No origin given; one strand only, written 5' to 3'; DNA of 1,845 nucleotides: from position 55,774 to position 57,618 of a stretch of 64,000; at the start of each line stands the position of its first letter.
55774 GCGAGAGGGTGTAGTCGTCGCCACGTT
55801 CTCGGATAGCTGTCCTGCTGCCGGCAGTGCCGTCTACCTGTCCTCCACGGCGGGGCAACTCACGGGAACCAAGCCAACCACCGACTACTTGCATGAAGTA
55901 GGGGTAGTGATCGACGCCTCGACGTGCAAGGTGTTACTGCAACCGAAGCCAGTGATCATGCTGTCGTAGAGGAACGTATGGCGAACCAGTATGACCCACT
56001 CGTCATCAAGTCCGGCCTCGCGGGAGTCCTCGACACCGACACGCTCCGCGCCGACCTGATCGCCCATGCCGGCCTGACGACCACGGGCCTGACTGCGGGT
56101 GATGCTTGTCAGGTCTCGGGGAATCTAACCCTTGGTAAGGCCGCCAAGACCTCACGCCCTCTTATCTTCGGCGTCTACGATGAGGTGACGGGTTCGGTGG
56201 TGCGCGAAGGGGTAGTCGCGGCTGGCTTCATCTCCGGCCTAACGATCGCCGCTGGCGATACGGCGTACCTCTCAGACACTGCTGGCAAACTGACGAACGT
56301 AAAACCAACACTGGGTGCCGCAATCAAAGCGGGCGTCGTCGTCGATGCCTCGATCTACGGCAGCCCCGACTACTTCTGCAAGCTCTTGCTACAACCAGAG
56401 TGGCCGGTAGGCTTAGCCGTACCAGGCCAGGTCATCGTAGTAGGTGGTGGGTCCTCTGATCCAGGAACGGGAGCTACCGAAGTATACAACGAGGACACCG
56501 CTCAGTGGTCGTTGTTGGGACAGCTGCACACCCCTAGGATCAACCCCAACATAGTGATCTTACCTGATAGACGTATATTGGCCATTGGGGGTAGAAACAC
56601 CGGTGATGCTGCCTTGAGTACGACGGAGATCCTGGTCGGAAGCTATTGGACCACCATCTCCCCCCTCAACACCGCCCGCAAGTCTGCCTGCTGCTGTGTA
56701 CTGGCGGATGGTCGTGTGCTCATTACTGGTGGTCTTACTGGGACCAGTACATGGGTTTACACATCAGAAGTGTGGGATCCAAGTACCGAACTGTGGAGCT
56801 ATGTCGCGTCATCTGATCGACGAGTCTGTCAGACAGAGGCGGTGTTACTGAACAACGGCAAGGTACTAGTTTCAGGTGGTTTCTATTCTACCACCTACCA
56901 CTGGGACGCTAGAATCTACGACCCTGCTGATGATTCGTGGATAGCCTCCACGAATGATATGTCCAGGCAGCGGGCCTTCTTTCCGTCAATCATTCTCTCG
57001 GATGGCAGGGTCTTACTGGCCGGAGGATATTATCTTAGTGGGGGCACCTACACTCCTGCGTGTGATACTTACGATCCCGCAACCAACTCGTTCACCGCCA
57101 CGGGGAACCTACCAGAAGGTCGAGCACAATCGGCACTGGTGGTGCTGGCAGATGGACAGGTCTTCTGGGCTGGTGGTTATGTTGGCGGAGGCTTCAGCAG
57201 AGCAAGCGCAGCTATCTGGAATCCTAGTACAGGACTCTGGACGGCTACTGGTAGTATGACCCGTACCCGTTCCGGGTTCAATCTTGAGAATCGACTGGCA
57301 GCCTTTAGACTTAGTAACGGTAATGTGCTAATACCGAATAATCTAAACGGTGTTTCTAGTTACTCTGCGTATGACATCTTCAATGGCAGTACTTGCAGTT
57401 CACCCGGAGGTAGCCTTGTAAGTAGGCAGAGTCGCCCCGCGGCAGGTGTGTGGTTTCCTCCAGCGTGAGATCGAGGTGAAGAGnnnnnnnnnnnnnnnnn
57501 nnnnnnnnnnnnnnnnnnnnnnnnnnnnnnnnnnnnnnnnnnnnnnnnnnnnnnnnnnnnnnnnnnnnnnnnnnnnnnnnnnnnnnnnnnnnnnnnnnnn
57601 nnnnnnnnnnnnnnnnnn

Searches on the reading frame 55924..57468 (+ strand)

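Call 25: search_protein_families(library=pfam, proteins=[window:55924-57468:+], max_evalue=0.01)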
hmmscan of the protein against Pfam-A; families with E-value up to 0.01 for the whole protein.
window:55924-57468:+ (514 aa): 11 families
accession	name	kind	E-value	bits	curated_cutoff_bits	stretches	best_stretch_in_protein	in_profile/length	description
PF13964.12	Kelch_6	-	2e-25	88.3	25.3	3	353-400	4-50/50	Kelch motif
PF01344.31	Kelch_1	-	6e-18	64.5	20.1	1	254-296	3-44/46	Kelch motif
PF24681.1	Kelch_KLHDC2_KLHL20_DRC7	-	7.8e-15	55.2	50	1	166-368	7-221/221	KLHDC2/KLHL20/DRC7 Kelch-repeats domain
PF13418.12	Kelch_4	-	7.8e-15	55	21.6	2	251-294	1-44/49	Galactose oxidase, central domain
PF07646.21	Kelch_2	-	4.4e-13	48.9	21.3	0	258-296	7-46/48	Kelch motif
PF13415.12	Kelch_3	-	3.7e-12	46.5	22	2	361-403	2-43/48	Galactose oxidase, central domain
PF07250.17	Glyoxal_oxid_N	-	1.5e-07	31.4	37.5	1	306-380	72-147/243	Glyoxal oxidase N-terminus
PF25210.1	Kelch_FKB95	-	3e-07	30.8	70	1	241-348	69-171/268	FKB95, Kelch-repeats domain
PF24996.1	NANM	-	3.6e-07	29.8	45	0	241-429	42-217/350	N-acetylneuraminate epimerase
PF24981.1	Beta-prop_ATRN-LZTR1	-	3.1e-06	27.1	50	1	242-419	27-220/289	Attractin/LZTR1 beta-propeller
PF09956.15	Phage_cement_2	-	0.0045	17.8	24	0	52-142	13-91/103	Phage cement protein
